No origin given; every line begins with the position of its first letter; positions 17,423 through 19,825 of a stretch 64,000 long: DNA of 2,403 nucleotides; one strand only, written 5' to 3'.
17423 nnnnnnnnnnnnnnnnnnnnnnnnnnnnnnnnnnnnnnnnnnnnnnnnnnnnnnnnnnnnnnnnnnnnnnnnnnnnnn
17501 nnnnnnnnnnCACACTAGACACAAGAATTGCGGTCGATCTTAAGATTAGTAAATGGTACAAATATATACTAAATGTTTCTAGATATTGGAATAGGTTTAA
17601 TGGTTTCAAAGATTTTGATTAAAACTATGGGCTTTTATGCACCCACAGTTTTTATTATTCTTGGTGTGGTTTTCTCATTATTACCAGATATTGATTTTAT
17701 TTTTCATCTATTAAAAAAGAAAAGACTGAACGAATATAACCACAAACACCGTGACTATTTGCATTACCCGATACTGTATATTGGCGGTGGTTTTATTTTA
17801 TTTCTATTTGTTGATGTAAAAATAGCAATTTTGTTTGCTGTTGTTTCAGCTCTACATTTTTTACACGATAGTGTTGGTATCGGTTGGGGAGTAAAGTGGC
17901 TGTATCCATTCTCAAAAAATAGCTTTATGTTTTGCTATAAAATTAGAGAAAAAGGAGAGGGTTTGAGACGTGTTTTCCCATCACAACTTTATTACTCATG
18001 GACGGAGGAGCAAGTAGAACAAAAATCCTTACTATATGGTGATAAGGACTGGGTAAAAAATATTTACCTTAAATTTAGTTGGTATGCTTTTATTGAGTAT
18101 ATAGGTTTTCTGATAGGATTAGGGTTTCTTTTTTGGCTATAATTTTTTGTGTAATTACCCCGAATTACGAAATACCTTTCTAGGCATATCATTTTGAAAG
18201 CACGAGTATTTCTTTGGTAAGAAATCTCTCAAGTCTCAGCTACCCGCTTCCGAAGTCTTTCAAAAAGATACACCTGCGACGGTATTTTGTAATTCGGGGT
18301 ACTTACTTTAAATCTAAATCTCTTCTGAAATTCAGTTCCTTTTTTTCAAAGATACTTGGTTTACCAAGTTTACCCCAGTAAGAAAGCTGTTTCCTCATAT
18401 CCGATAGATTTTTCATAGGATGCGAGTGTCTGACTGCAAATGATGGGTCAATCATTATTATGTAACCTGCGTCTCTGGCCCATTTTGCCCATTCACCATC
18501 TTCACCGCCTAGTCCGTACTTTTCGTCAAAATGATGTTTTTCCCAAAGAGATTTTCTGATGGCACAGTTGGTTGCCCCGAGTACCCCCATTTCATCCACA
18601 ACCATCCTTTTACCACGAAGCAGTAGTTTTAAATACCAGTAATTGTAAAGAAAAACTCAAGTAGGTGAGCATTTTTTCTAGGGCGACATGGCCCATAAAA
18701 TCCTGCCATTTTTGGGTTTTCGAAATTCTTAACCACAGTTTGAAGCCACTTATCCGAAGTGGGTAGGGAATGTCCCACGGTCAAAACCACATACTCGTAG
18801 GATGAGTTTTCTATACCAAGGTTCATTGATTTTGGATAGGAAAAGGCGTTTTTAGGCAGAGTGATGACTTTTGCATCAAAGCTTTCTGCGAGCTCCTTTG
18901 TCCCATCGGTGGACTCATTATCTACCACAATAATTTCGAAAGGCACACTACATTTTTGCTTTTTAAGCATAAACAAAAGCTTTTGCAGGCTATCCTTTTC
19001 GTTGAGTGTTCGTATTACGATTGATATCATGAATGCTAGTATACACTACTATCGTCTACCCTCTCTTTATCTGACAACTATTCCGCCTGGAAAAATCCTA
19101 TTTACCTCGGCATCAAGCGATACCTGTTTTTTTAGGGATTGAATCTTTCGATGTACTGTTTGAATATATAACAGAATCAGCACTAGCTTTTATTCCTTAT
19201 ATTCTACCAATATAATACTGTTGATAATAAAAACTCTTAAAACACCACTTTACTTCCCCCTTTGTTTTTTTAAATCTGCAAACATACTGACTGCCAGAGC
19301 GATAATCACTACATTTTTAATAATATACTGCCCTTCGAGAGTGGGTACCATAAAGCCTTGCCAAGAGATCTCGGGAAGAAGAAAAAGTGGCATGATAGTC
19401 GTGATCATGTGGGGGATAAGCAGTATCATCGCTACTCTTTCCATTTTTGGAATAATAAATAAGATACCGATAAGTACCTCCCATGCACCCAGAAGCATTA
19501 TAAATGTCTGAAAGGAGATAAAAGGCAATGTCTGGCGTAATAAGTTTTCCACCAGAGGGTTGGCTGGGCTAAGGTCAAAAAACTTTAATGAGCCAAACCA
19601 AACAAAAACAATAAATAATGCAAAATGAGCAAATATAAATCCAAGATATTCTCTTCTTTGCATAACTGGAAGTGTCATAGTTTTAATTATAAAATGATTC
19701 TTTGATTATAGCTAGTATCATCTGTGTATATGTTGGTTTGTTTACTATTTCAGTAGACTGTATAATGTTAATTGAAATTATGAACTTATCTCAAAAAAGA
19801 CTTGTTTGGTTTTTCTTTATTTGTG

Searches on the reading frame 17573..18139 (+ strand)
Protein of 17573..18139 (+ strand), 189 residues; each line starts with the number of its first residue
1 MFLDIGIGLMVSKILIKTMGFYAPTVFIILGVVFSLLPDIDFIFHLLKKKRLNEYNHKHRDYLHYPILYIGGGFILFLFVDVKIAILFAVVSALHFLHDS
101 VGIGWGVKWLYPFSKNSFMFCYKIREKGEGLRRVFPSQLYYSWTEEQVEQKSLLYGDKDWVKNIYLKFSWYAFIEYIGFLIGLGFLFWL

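Call 42: search_protein_families(library=pfam, proteins=[window:17573-18139:+], max_evalue=0.01)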
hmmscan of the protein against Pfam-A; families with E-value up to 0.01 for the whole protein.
window:17573-18139:+ (189 aa): 1 family
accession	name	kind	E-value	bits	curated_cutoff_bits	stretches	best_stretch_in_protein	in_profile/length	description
PF04307.19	YdjM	-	8.1e-12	45.4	29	1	7-127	9-133/176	YdjM inner membrane protein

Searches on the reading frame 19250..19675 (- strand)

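Call 42: search_protein_families(library=pfam, proteins=[window:19250-19675:-], max_evalue=0.01)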
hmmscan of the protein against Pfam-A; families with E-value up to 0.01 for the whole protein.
window:19250-19675:- (141 aa): 1 family
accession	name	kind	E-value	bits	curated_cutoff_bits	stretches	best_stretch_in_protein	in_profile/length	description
PF04224.18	DUF417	-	4.7e-08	33.2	27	2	56-137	84-172/175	Protein of unknown function, DUF417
